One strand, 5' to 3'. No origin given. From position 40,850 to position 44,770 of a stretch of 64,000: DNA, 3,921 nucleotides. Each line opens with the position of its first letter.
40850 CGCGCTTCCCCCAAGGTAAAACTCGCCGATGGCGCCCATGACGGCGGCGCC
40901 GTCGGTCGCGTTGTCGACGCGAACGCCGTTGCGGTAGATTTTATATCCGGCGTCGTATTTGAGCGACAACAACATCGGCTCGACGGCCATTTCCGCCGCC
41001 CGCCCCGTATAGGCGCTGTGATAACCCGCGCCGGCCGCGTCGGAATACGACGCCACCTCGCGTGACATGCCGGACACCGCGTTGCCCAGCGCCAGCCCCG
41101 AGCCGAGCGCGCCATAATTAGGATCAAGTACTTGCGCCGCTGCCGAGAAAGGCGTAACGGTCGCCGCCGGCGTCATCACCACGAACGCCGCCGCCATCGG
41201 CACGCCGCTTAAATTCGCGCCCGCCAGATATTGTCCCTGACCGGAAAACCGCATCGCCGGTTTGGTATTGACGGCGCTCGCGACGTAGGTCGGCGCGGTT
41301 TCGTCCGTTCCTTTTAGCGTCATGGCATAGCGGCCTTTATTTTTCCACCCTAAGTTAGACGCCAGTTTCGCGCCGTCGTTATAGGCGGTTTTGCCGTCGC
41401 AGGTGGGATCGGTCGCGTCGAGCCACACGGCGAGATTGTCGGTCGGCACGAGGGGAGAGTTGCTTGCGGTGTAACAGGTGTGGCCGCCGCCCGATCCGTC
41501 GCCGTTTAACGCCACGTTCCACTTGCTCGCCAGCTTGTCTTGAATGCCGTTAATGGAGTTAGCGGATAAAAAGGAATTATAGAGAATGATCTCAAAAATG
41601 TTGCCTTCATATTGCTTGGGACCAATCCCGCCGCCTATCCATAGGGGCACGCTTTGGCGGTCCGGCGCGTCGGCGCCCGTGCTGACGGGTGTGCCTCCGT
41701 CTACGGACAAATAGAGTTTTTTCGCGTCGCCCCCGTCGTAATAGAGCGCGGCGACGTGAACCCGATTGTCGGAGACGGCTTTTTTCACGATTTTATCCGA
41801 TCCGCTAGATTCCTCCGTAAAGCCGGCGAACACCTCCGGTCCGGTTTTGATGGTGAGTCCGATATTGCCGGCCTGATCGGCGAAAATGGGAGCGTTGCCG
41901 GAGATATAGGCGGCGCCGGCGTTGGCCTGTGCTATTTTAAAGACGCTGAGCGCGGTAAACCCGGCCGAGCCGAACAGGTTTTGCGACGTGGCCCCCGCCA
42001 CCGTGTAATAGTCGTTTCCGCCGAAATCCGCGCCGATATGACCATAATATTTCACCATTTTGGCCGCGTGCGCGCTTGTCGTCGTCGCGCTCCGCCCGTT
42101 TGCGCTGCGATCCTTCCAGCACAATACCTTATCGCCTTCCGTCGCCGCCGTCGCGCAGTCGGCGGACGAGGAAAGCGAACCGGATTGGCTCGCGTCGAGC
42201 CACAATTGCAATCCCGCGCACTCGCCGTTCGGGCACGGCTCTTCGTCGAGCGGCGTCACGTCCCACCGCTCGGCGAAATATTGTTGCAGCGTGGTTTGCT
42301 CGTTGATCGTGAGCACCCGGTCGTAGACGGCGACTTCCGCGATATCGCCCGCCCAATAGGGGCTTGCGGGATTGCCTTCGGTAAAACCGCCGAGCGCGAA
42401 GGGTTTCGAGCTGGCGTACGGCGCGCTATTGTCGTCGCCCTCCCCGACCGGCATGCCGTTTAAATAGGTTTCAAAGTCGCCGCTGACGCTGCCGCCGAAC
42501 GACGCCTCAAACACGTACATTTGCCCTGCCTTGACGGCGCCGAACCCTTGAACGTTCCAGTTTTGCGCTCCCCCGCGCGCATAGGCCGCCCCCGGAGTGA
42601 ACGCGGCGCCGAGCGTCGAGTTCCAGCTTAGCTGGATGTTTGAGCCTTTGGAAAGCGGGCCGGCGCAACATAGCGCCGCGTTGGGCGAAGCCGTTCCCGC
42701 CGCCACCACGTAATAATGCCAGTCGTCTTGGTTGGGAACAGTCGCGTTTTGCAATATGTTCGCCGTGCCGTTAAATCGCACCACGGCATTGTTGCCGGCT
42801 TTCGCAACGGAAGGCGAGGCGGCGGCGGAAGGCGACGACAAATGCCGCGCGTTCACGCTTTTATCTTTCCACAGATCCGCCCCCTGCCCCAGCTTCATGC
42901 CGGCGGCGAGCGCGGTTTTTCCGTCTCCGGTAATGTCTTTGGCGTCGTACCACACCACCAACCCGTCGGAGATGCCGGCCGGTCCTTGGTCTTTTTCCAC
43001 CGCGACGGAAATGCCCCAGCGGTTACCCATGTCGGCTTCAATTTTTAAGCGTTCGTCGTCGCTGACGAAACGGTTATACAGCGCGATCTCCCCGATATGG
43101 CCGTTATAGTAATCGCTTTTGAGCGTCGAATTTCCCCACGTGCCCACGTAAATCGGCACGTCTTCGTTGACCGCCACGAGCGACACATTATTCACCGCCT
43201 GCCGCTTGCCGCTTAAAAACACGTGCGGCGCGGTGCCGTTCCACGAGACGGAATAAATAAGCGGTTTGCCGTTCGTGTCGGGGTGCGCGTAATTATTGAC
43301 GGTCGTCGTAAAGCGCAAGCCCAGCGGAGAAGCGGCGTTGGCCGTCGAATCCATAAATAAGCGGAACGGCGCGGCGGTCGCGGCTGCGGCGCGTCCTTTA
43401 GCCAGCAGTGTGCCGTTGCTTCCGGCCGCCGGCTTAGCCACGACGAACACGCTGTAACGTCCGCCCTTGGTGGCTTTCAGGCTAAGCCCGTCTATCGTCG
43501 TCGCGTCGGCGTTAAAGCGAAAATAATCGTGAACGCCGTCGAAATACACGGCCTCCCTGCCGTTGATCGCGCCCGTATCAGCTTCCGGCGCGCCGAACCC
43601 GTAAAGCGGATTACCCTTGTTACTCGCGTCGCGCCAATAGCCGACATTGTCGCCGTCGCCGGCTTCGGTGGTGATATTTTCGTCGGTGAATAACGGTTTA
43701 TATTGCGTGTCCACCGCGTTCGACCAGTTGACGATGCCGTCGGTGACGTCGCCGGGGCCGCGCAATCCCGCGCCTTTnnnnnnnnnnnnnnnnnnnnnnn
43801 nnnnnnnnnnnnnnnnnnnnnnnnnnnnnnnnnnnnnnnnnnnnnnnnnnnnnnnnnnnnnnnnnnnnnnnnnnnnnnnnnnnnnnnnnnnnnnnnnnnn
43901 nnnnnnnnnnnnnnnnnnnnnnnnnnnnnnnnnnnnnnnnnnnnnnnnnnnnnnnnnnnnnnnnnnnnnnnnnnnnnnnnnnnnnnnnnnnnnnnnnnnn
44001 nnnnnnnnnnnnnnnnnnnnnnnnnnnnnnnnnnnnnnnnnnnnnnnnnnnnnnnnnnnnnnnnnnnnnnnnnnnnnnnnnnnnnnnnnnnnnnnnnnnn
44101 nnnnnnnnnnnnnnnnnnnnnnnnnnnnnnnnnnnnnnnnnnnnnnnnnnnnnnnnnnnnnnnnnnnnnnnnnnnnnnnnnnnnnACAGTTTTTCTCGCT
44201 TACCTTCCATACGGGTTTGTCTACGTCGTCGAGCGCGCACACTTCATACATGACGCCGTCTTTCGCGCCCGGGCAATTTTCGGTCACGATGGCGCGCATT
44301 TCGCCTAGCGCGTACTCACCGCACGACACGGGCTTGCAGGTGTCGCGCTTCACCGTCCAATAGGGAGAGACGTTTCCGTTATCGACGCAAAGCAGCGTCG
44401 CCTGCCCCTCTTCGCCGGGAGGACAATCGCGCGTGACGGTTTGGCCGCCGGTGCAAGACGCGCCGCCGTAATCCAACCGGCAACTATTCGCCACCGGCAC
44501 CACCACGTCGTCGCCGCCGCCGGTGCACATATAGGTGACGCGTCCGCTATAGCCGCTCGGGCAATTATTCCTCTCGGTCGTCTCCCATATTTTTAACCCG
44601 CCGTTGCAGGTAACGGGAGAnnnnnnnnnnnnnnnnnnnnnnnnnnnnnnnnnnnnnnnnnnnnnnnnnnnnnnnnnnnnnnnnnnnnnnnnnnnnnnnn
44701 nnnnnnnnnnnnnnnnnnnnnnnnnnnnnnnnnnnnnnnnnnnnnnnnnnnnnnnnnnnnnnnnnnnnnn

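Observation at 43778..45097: Eight tandem four-cysteine modules with CCP/Sushi-like spacing between the pilin module and the lectin array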

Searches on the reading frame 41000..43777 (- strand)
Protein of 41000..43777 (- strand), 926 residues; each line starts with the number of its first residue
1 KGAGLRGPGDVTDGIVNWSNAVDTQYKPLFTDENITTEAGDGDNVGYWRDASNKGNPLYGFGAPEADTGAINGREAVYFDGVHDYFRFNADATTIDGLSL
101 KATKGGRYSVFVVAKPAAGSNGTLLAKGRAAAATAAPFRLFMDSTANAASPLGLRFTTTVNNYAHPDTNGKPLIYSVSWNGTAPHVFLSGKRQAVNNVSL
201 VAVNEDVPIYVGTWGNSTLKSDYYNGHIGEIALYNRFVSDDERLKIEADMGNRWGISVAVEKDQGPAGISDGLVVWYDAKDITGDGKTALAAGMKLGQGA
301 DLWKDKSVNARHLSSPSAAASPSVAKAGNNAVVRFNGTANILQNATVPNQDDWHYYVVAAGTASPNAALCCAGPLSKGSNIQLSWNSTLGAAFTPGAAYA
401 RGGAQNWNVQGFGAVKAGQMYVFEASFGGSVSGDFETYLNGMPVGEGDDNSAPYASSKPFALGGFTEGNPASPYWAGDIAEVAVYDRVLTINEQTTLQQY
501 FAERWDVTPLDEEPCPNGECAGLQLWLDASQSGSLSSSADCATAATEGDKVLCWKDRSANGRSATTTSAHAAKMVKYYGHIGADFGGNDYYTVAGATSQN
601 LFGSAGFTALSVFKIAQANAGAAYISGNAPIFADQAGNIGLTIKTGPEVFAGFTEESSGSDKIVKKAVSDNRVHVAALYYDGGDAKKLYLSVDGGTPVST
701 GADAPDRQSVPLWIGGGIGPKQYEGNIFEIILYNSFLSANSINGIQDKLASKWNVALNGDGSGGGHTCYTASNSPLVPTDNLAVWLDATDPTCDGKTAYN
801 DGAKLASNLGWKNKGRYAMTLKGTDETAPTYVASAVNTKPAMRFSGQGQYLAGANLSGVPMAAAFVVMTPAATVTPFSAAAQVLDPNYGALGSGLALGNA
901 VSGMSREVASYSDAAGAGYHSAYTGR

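Call 4: search_protein_families(library=pfam, proteins=[window:41000-43777:-], max_evalue=10)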
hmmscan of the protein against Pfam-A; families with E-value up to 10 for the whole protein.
window:41000-43777:- (926 aa): 1 family
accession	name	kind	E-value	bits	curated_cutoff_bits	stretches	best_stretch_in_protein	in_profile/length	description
PF13385.13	Laminin_G_3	-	5.4e-15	56.3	27.6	3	402-491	63-147/151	Concanavalin A-like lectin/glucanases superfamily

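Call 5: search_protein_families(library=ncbifam, proteins=[window:41000-43777:-], max_evalue=10)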
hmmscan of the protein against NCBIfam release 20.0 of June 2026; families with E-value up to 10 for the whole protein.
window:41000-43777:- (926 aa): 0 families

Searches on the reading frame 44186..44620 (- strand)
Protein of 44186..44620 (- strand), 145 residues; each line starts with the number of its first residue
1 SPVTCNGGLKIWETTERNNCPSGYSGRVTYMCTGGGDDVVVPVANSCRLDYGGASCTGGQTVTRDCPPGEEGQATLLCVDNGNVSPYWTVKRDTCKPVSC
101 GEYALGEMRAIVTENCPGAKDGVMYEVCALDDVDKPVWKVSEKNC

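Call 51: search_solved_structures(query=A4, max_evalue=1, show_alignments=0)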
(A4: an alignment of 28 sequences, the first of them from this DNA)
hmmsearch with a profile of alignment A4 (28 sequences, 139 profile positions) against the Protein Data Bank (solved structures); distinct sequences matched with E-value up to 1: 10.
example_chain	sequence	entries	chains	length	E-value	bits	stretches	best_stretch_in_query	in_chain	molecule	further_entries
2q7z_A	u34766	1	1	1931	1e-07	35.4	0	61-98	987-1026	Complement receptor type 1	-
5fo9_C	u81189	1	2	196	0.063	16.7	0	61-98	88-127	COMPLEMENT RECEPTOR TYPE 1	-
2mcz_A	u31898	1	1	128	0.11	15.9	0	61-99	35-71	Complement receptor type 1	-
7mt1_A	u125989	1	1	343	0.12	15.8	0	21-139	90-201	Platelet-activating factor acetylhydrolase IB subunit beta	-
8pqw_B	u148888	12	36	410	0.22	14.9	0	21-139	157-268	Platelet-activating factor acetylhydrolase IB subunit beta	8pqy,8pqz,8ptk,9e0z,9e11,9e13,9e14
8dyu_B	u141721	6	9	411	0.25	14.7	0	21-139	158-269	Platelet-activating factor acetylhydrolase IB subunit beta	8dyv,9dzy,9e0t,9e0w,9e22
1vyh_C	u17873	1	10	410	0.31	14.4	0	61-94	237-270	PLATELET-ACTIVATING FACTOR ACETYLHYDROLASE IB ALPHA SUBUNIT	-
1gkn_A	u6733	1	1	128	0.42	14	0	59-94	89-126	COMPLEMENT RECEPTOR TYPE 1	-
1gkg_A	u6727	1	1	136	0.42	14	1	61-99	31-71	COMPLEMENT RECEPTOR TYPE 1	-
8fdt_B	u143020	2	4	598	0.76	13.2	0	62-94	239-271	Platelet-activating factor acetylhydrolase IB subunit beta | Platelet-activating factor acetylhydrolase IB subunit beta,Platelet-activating factor acet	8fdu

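Call 59: predict_structure(alignment_id=A4)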
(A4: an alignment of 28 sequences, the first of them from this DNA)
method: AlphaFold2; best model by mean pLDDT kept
length: 145 residues; sequences in the alignment: 28
mean_pLDDT: 91.9   pTM: 0.79
mean pLDDT of the five models: 91.9, 91.3, 90.8, 90.8, 90.1
residues with pLDDT >= 90: 115; 70-90: 23; 50-70: 7; < 50: 0
segments of 3 or more residues with pLDDT < 50: none
pLDDT, mean of each block of 10 residues (from residue 1): 82 94 95 80 95 85 96 96 92 97 95 95 94 92 89
secondary structure, 60 per line:
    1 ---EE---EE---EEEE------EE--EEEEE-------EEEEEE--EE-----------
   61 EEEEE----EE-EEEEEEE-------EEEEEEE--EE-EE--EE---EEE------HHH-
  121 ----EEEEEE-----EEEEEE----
elements in order: E14-17 E28-32 E40-45 E61-65 E73-79 E87-93 E108-110 E125-130 E136-141

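Call 63: fold_search(model_id=the predicted structure, library=pdb)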
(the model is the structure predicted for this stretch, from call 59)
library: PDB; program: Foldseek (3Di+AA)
matches with E <= 10: 195; with E <= 0.001: 0
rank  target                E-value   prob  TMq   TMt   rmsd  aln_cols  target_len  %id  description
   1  1n0s_A                7.6e-01  0.07  0.15  0.13  16.3       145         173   12  ENGINEERED LIPOCALIN FLUA IN COMPLEX WITH FLUORESCEIN (released 2003-08-05)
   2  6crd_C                1.0e+00  0.06  0.19  0.09  19.4       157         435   13  INFLUENZA VIRUS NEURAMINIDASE SUBTYPE N9 (TERN) with tetrabrachion (TB) domain stalk (released 2019-01-23)
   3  8oek                  1.2e+00  0.85  0.21  0.09   1.5        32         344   28  Crystal structure of the HormR-GAIN domains of adhesion GPCR ADGRB2 (BAI2) in the uncleaved state (released 2023-05-31)
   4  4qhy                  1.4e+00  0.08  0.17  0.07  18.6       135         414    6  The structure of aIF2gamma subunit H20F/D152A from archaeon Sulfolobus solfataricus complexed with GDPCP (released 2015-06-03)
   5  7lht_A                1.4e+00  0.04  0.16  0.03  18.4       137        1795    8  Structure of the LRRK2 dimer (released 2021-06-16)
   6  7evo_3                1.5e+00  0.05  0.19  0.04  19.7       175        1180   11  The cryo-EM structure of the human 17S U2 snRNP (released 2022-08-03)
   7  9hq1_B                1.6e+00  0.04  0.15  0.06  17.4       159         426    8  XusB lipoprotein bound to ferric salmochelin (released 2025-09-17)
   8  6vbu_9                1.7e+00  0.03  0.18  0.05  18.5       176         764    9  Structure of the bovine BBSome complex (released 2020-01-29)
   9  7t3m_D                1.8e+00  0.02  0.12  0.09  21.5       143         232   12  SARS-CoV-2 S (Spike Glycoprotein) D614G with Three (3) RBDs Up, Bound to Antibody 2-7 scFv, composite map (released 2022-08-24)
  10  1x27_B                1.9e+00  0.12  0.21  0.19  11.1       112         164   12  Crystal Structure of Lck SH2-SH3 with SH2 binding site of p130Cas (released 2006-02-07)
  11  5efv_B                2.2e+00  0.05  0.18  0.05  21.4       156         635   12  The host-recognition device of Staphylococcus aureus phage Phi11 (released 2016-05-25)
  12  1ncb_N                2.2e+00  0.04  0.18  0.09  19.0       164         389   12  CRYSTAL STRUCTURES OF TWO MUTANT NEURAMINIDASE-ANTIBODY COMPLEXES WITH AMINO ACID SUBSTITUTIONS IN THE INTERFACE (released 1994-01-31)
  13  8hc0_A                2.3e+00  0.82  0.26  0.11   2.8        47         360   28  Crystal structure of the extracellular domains of GPR110 (released 2023-09-13)
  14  1x27_A                2.4e+00  0.09  0.20  0.18  10.9       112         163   12  Crystal Structure of Lck SH2-SH3 with SH2 binding site of p130Cas (released 2006-02-07)
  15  4dlo_B                2.5e+00  0.57  0.22  0.10   4.3        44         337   18  Crystal structure of the GAIN and HormR domains of brain angiogenesis inhibitor 3 (BAI3) (released 2012-02-22)
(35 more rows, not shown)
